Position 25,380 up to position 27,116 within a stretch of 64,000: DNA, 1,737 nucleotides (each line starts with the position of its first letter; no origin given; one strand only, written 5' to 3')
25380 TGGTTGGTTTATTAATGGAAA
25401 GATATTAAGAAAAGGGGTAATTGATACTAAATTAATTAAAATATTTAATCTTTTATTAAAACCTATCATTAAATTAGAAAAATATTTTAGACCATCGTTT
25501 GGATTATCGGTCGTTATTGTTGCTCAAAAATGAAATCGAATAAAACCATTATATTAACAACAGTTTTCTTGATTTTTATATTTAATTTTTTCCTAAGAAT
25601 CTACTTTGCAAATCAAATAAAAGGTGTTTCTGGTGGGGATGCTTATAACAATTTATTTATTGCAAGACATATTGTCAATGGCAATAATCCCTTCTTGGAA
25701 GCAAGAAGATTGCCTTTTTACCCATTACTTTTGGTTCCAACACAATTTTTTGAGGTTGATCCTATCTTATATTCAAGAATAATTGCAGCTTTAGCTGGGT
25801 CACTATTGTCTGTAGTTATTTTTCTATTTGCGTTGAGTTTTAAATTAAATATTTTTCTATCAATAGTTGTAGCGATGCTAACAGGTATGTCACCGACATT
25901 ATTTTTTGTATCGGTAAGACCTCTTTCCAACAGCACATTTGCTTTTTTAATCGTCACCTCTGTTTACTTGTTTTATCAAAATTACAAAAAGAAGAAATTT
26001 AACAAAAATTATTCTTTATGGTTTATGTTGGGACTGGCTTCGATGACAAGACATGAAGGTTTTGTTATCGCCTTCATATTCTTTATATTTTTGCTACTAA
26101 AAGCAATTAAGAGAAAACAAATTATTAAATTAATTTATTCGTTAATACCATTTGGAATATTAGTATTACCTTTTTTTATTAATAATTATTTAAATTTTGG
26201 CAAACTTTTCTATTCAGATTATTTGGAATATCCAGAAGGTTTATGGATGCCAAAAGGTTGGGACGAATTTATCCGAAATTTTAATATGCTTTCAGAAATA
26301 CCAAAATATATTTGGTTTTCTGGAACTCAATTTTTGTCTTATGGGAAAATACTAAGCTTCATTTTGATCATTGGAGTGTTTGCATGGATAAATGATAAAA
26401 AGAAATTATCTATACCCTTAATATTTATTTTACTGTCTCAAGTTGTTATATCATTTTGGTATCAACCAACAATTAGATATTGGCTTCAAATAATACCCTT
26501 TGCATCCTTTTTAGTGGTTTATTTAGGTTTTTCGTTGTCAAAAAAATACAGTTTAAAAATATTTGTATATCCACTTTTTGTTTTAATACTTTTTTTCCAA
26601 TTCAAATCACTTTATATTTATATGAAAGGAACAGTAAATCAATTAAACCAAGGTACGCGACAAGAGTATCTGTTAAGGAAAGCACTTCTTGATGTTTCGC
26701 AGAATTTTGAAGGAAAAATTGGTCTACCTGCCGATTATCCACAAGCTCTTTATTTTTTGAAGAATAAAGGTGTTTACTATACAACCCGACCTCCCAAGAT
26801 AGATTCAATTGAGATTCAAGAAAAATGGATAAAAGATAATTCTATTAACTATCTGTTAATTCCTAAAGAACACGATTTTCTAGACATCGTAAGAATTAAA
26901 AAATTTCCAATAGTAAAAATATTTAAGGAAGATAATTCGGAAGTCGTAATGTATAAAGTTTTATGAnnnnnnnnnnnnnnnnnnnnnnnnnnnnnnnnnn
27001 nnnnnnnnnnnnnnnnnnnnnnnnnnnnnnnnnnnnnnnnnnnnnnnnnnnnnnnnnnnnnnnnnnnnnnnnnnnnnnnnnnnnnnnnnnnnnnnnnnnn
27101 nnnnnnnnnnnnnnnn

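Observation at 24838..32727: Tandem duplication of a three-gene module: methyltransferase, membrane protein A, GT-C B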

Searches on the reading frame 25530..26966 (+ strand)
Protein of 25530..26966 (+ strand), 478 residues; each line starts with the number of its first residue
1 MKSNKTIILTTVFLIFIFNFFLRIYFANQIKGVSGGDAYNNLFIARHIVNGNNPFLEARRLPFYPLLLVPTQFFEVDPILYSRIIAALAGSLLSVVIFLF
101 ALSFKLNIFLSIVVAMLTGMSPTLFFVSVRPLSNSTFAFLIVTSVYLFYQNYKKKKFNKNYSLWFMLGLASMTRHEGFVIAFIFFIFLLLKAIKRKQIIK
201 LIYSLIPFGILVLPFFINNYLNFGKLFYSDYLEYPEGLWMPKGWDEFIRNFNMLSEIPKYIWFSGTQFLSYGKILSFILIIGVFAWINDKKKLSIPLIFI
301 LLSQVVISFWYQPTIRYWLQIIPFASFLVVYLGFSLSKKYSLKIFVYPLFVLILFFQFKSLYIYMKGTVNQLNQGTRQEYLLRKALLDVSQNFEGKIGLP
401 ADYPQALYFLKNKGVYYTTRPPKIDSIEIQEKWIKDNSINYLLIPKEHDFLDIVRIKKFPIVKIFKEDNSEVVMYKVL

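Call 6: search_protein_families(library=pfam, proteins=[window:25530-26966:+], max_evalue=0.01)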
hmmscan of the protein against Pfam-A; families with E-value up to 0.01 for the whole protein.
window:25530-26966:+ (478 aa): 2 families
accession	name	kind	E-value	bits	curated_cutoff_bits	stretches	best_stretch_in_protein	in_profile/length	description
PF02366.24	PMT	-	9.1e-06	25.8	22.7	1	71-220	74-235/245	Dolichyl-phosphate-mannose-protein mannosyltransferase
PF13231.12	PMT_2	-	0.00017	22.3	26.1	1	82-216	24-154/160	Dolichyl-phosphate-mannose-protein mannosyltransferase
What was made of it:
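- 25530..26966 (+): A, a 478 aa GT-C-fold glycosyltransferase from a family poorly covered by Pfam. It has invariant SGGD in the first outer loop, plus RLPxxP, SxRPLS, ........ and QPxxRY, and a small C-terminal alpha/beta domain. Pfam PMT scores only 25.8 bits (call 6).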

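Call 7: find_homologous_proteins(query=window:25530-26966:+)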
Query window:25530-26966:+ (478 aa): 13 proteins with E <= 0.001 among 8000 candidates.
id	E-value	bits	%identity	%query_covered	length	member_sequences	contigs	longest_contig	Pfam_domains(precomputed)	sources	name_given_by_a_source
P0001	1.6e-298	1009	100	97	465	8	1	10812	PF02366.25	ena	-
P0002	1.1e-169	584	59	100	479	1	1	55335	-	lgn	-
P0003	1.8e-163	563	75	72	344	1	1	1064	PF02366.25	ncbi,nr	ncbi:MAG: phospholipid carrier-dependent glycosyltransferase, partial [Candidatus Subteraquimicrobia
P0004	1.6e-155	537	54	100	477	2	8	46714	-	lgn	-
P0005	3.1e-154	533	53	96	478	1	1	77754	-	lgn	-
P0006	6.6e-70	255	34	100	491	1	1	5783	-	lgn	-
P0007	4.4e-39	153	29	91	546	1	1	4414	-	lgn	-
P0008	2.3e-34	138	30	58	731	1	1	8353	-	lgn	-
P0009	5.0e-34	137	26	96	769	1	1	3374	-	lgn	-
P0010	2.1e-32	131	26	98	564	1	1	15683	-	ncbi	-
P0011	2.3e-26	111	30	53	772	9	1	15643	-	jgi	-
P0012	5.4e-25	107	33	41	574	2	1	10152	-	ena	-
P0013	3.5e-7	48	27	44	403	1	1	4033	PF02366.25,PF13231.13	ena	-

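Call 10: find_encoding_contigs(protein=P0002, flank=10000, max_places=2)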
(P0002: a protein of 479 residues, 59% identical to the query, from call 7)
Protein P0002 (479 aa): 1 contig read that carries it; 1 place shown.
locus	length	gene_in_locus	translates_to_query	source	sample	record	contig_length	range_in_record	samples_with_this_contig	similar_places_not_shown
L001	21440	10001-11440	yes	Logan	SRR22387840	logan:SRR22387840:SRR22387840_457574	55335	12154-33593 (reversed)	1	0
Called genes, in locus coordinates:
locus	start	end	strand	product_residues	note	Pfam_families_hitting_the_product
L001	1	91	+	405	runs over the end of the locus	PF01266:DAO (weak), PF01593:Amino_oxidase, PF13450:NAD_binding_8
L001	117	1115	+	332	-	PF01073:3Beta_HSD, PF01370:Epimerase, PF02719:Polysacc_synt_2, PF04321:RmlD_sub_bind, PF08659:KR (weak), PF16363:GDP_Man_Dehyd, PF07993:NAD_binding_4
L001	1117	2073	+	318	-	PF00535:Glycos_transf_2, PF10111:Glyco_tranf_2_2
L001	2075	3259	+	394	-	PF13439:Glyco_transf_4, PF13579:Glyco_trans_4_4, PF00534:Glycos_transf_1, PF13692:Glyco_trans_1_4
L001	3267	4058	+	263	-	PF13489:Methyltransf_23, PF05175:MTS (weak), PF08003:Methyltransf_9, PF02353:CMAS (weak), PF08241:Methyltransf_11, PF08242:Methyltransf_12, PF13649:Methyltransf_25, PF13847:Methyltransf_31, +2 more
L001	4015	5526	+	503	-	PF13231:PMT_2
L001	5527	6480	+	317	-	PF03706:LPG_synthase_TM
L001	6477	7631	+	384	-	PF13439:Glyco_transf_4, PF13579:Glyco_trans_4_4, PF20706:GT4-conflict, PF00534:Glycos_transf_1, PF13692:Glyco_trans_1_4, PF22772:WsaF_C (weak)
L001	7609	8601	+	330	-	PF01073:3Beta_HSD, PF01370:Epimerase, PF04321:RmlD_sub_bind (weak), PF05368:NmrA (weak), PF16363:GDP_Man_Dehyd, PF13460:NAD_binding_10 (weak)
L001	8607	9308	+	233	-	PF13489:Methyltransf_23, PF01209:Ubie_methyltran, PF07021:MetW (weak), PF08003:Methyltransf_9 (weak), PF13847:Methyltransf_31, PF08241:Methyltransf_11, PF08242:Methyltransf_12, PF13649:Methyltransf_25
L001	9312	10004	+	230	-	PF05219:DREV (weak), PF13489:Methyltransf_23, PF13847:Methyltransf_31 (weak), PF08241:Methyltransf_11, PF08242:Methyltransf_12, PF13649:Methyltransf_25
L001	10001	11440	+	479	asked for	-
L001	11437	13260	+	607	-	PF13231:PMT_2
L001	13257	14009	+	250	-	PF13489:Methyltransf_23, PF05175:MTS, PF02353:CMAS (weak), PF08003:Methyltransf_9, PF13847:Methyltransf_31, PF08241:Methyltransf_11, PF08242:Methyltransf_12, PF13649:Methyltransf_25, +1 more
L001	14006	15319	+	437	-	-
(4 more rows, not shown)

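Call 11: find_encoding_contigs(protein=P0005, flank=10000, max_places=2)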
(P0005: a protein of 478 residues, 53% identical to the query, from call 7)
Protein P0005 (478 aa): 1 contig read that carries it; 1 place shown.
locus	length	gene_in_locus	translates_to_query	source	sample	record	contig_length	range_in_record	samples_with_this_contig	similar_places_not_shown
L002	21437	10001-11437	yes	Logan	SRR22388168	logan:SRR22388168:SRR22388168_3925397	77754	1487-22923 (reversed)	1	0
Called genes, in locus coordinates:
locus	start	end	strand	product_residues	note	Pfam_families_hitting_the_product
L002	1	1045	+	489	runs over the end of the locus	PF02366:PMT (weak), PF13231:PMT_2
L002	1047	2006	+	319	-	PF01073:3Beta_HSD, PF01370:Epimerase, PF02719:Polysacc_synt_2, PF04321:RmlD_sub_bind, PF07993:NAD_binding_4, PF08659:KR (weak), PF13460:NAD_binding_10, PF16363:GDP_Man_Dehyd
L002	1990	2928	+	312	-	PF00535:Glycos_transf_2, PF10111:Glyco_tranf_2_2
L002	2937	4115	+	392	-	PF13439:Glyco_transf_4, PF13579:Glyco_trans_4_4, PF00534:Glycos_transf_1, PF13692:Glyco_trans_1_4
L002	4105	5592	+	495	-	PF02366:PMT (weak), PF13231:PMT_2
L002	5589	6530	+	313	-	PF03706:LPG_synthase_TM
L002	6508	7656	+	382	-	PF13439:Glyco_transf_4, PF13579:Glyco_trans_4_4, PF20706:GT4-conflict, PF00534:Glycos_transf_1, PF13692:Glyco_trans_1_4, PF13524:Glyco_trans_1_2 (weak)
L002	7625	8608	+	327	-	PF04321:RmlD_sub_bind, PF01073:3Beta_HSD, PF01370:Epimerase, PF02719:Polysacc_synt_2, PF16363:GDP_Man_Dehyd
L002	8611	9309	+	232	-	PF01209:Ubie_methyltran, PF13489:Methyltransf_23, PF06325:PrmA, PF08003:Methyltransf_9, PF13847:Methyltransf_31, PF08241:Methyltransf_11, PF08242:Methyltransf_12, PF13649:Methyltransf_25, +3 more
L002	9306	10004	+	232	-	PF05219:DREV, PF13489:Methyltransf_23, PF08241:Methyltransf_11, PF08242:Methyltransf_12, PF13649:Methyltransf_25, PF13847:Methyltransf_31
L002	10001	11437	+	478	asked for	-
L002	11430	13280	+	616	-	PF13231:PMT_2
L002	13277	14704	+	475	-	-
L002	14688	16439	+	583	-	PF13231:PMT_2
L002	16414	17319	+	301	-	PF04321:RmlD_sub_bind, PF01370:Epimerase, PF16363:GDP_Man_Dehyd, PF02719:Polysacc_synt_2, PF01073:3Beta_HSD, PF07993:NAD_binding_4 (weak)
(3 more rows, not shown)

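Call 13: find_encoding_contigs(protein=P0004, flank=10000, max_places=3)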
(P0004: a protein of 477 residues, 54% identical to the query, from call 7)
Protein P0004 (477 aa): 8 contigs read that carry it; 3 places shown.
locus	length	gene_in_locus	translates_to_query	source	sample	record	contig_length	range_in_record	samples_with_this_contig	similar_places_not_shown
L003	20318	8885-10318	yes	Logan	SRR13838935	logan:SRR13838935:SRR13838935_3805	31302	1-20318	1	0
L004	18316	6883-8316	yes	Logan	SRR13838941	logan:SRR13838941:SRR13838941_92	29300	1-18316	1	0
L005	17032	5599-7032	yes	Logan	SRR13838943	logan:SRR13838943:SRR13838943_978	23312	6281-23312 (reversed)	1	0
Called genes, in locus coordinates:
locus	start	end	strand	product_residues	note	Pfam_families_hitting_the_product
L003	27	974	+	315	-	PF00535:Glycos_transf_2, PF10111:Glyco_tranf_2_2, PF13641:Glyco_tranf_2_3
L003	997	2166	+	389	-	PF13439:Glyco_transf_4, PF13579:Glyco_trans_4_4, PF00534:Glycos_transf_1, PF13692:Glyco_trans_1_4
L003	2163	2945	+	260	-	PF02353:CMAS (weak), PF13489:Methyltransf_23, PF13847:Methyltransf_31, PF08241:Methyltransf_11, PF08242:Methyltransf_12, PF13649:Methyltransf_25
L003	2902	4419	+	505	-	PF13231:PMT_2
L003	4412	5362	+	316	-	PF03706:LPG_synthase_TM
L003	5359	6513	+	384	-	PF13439:Glyco_transf_4, PF13477:Glyco_trans_4_2 (weak), PF13579:Glyco_trans_4_4, PF20706:GT4-conflict, PF00534:Glycos_transf_1, PF13692:Glyco_trans_1_4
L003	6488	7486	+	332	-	PF00106:adh_short (faint), PF01370:Epimerase, PF02719:Polysacc_synt_2, PF04321:RmlD_sub_bind, PF01073:3Beta_HSD, PF13460:NAD_binding_10 (weak), PF16363:GDP_Man_Dehyd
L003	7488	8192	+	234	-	PF01209:Ubie_methyltran, PF13489:Methyltransf_23, PF08003:Methyltransf_9, PF07021:MetW (faint), PF13847:Methyltransf_31, PF08241:Methyltransf_11, PF08242:Methyltransf_12, PF13649:Methyltransf_25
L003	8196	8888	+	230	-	PF01209:Ubie_methyltran (weak), PF13489:Methyltransf_23, PF05219:DREV, PF00398:RrnaAD, PF13847:Methyltransf_31, PF08241:Methyltransf_11, PF08242:Methyltransf_12, PF13649:Methyltransf_25, +1 more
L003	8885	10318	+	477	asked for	-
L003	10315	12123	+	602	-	PF13231:PMT_2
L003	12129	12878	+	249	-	PF05401:NodS (weak), PF08003:Methyltransf_9 (weak), PF13489:Methyltransf_23, PF02353:CMAS, PF13847:Methyltransf_31, PF08241:Methyltransf_11, PF08242:Methyltransf_12, PF13649:Methyltransf_25, +3 more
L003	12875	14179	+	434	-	PF09852:DUF2079 (weak)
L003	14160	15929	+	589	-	PF13231:PMT_2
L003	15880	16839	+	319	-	PF02719:Polysacc_synt_2, PF01370:Epimerase, PF04321:RmlD_sub_bind, PF07993:NAD_binding_4 (faint), PF01073:3Beta_HSD, PF16363:GDP_Man_Dehyd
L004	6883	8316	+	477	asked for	-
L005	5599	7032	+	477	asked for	-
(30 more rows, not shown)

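Call 14: find_encoding_contigs(protein=P0006, flank=10000, max_places=2)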
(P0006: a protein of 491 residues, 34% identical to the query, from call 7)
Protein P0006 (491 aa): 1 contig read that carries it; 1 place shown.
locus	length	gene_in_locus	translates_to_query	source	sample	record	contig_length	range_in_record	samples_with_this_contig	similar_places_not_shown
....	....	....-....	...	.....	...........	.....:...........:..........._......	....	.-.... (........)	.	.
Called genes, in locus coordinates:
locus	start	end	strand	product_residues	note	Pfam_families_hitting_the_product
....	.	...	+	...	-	?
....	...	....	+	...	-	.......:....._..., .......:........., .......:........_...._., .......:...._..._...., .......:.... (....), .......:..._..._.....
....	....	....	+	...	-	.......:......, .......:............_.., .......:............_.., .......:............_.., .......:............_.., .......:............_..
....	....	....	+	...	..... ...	-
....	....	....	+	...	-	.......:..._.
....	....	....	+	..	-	?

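Call 19: find_related_loci(query=A1, collection=genome_contigs, flank=8000)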
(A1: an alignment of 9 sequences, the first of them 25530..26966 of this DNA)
Query A1 (478 aa) in genome_contigs; peptide patterns used: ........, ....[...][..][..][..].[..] (x = any residue, [..] = any of these).
11 stretches matched a pattern; 2 encode a relative of the query (tblastn E <= 1e-3); 2 distinct loci.
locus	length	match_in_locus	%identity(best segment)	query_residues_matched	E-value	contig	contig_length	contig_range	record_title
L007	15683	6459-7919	26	3-426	6e-32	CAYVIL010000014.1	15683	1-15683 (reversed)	MAG TPA_asm: uncultured Candidatus Saccharibacteria bacterium isolate binchicken_co17_205 genome assembly, contig: NODE_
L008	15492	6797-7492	30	2-235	1e-19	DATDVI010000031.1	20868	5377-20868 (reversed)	MAG TPA_asm: Candidatus Andersenbacteria bacterium isolate SMAG_U8080 k141_2227609, whole genome shotgun sequence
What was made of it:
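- Tried and rejected: The genome_contigs scan found only two distant relatives, and the window's own lineage is not among the species representatives matched (call 19).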

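Call 24: search_protein_families(library=pfam, proteins=[P0008, P0009, P0011, L008:6173-8497:+, P0007, P0012, L007:6429-8123:+, L007:8127-9923:+, L008:9706-10425:+, L008:10833-12158:+], max_evalue=0.01)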
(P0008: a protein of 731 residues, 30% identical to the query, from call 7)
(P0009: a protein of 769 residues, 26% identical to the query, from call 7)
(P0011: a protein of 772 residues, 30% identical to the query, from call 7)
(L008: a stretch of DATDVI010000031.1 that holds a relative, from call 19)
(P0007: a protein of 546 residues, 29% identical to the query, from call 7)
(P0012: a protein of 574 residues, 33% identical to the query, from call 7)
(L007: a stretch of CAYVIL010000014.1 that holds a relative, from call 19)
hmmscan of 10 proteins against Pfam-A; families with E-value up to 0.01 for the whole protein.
P0008 (731 aa): 0 families

P0009 (769 aa): 1 family
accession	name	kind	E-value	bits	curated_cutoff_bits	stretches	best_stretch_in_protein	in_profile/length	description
PF01384.25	PHO4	-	3.5e-05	23.4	33.7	1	495-577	64-144/350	Phosphate transporter family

P0011 (772 aa): 0 families

L008:6173-8497:+ (774 aa): 0 families

P0007 (546 aa): 0 families

P0012 (574 aa): 1 family
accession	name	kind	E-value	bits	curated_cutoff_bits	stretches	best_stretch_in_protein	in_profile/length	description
PF02366.24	PMT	-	0.001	19.1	22.7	1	108-226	84-211/245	Dolichyl-phosphate-mannose-protein mannosyltransferase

L007:6429-8123:+ (564 aa): 0 families

L007:8127-9923:+ (598 aa): 1 family
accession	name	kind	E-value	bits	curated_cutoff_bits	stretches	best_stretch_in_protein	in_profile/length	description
PF13231.12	PMT_2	-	3.5e-15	57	26.1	1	60-194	2-132/160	Dolichyl-phosphate-mannose-protein mannosyltransferase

L008:9706-10425:+ (239 aa): 0 families

L008:10833-12158:+ (441 aa): 1 family
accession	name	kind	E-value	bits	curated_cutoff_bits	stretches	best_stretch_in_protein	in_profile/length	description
PF09594.16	GT87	-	1.1e-14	55.3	25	1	59-313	3-237/237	Glycosyltransferase family 87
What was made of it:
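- On Pfam PMT_2 / PMT for A and A': A' has no hit, and most A-family homologues have no Pfam hit (calls 6, 7, 24).
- Tried and rejected: None has a methyltransferase hit, and three of the four scanned have no Pfam hit at all (call 24).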

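Call 30: find_encoding_contigs(protein=P0007, flank=10000, max_places=2)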
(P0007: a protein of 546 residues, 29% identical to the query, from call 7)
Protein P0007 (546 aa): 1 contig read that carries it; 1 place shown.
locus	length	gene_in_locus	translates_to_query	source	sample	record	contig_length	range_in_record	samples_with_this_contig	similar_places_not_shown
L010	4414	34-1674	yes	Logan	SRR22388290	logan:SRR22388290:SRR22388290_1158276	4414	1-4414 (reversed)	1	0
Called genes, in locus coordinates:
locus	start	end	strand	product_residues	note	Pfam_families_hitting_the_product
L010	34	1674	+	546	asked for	-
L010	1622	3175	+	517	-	PF13231:PMT_2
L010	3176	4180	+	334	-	PF01073:3Beta_HSD, PF01370:Epimerase, PF02719:Polysacc_synt_2, PF04321:RmlD_sub_bind, PF05368:NmrA, PF13460:NAD_binding_10, PF16363:GDP_Man_Dehyd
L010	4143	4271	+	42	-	-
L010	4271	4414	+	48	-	?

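Call 31: find_encoding_contigs(protein=P0011, flank=8000, max_places=1)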
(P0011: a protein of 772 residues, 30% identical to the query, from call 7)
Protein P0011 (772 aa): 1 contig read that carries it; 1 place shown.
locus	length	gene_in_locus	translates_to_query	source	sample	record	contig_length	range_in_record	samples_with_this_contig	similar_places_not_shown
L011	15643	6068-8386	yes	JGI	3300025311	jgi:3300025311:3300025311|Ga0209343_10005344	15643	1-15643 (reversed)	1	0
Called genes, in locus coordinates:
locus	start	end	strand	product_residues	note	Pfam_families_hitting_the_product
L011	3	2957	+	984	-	?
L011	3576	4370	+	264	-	-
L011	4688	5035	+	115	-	-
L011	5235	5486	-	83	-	-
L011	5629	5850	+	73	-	-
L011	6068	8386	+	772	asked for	-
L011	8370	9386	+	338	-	PF00571:CBS (weak), PF01769:MgtE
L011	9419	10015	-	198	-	PF07731:Cu-oxidase_2 (faint), PF13473:Cupredoxin_1, PF00127:Copper-bind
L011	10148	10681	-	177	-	PF13529:Peptidase_C39_2, PF03412:Peptidase_C39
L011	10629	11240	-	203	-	-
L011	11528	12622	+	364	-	PF13742:tRNA_anti_2, PF01336:tRNA_anti-codon (weak), PF02601:Exonuc_VII_L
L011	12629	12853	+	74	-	PF02609:Exonuc_VII_S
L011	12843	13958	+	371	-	PF26514:DUF8173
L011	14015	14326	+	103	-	-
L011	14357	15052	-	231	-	PF01300:Sua5_yciO_yrdC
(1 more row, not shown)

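Call 32: find_encoding_contigs(protein=P0012, flank=8000, max_places=1)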
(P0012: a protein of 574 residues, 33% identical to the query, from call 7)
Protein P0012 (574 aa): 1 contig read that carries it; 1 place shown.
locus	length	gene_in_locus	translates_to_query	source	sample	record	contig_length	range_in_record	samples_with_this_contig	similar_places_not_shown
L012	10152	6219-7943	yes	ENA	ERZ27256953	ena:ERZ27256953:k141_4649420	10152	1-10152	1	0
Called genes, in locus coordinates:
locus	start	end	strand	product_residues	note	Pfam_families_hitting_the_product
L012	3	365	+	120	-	?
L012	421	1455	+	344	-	PF00535:Glycos_transf_2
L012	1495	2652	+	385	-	PF13477:Glyco_trans_4_2 (weak), PF13439:Glyco_transf_4, PF13579:Glyco_trans_4_4, PF20706:GT4-conflict, PF00534:Glycos_transf_1, PF13692:Glyco_trans_1_4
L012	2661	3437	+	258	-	PF13489:Methyltransf_23, PF02353:CMAS (weak), PF01209:Ubie_methyltran, PF05175:MTS (weak), PF13847:Methyltransf_31, PF08241:Methyltransf_11, PF08242:Methyltransf_12, PF13649:Methyltransf_25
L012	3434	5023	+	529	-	PF02366:PMT (weak), PF13231:PMT_2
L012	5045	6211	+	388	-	PF13439:Glyco_transf_4, PF13477:Glyco_trans_4_2, PF13579:Glyco_trans_4_4, PF20706:GT4-conflict, PF00534:Glycos_transf_1, PF13692:Glyco_trans_1_4, PF13524:Glyco_trans_1_2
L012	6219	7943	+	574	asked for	-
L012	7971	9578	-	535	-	-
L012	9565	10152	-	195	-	?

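Call 33: find_encoding_contigs(protein=P0008, flank=8000, max_places=1)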
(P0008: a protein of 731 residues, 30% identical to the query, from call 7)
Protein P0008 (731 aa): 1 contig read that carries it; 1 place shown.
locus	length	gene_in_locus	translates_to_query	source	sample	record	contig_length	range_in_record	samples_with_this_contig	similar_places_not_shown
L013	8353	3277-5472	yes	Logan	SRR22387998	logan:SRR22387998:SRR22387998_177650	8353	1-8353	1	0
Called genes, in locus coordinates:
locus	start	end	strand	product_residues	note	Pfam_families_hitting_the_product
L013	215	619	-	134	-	PF00903:Glyoxalase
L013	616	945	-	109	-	-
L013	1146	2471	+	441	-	PF00196:GerE (faint), PF13412:HTH_24 (faint)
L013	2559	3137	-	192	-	-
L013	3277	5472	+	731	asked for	-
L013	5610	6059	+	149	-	-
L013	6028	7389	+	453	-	PF08421:Methyltransf_13, PF13489:Methyltransf_23, PF08241:Methyltransf_11 (weak), PF08242:Methyltransf_12, PF13649:Methyltransf_25 (faint), PF08484:Methyltransf_14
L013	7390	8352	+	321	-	?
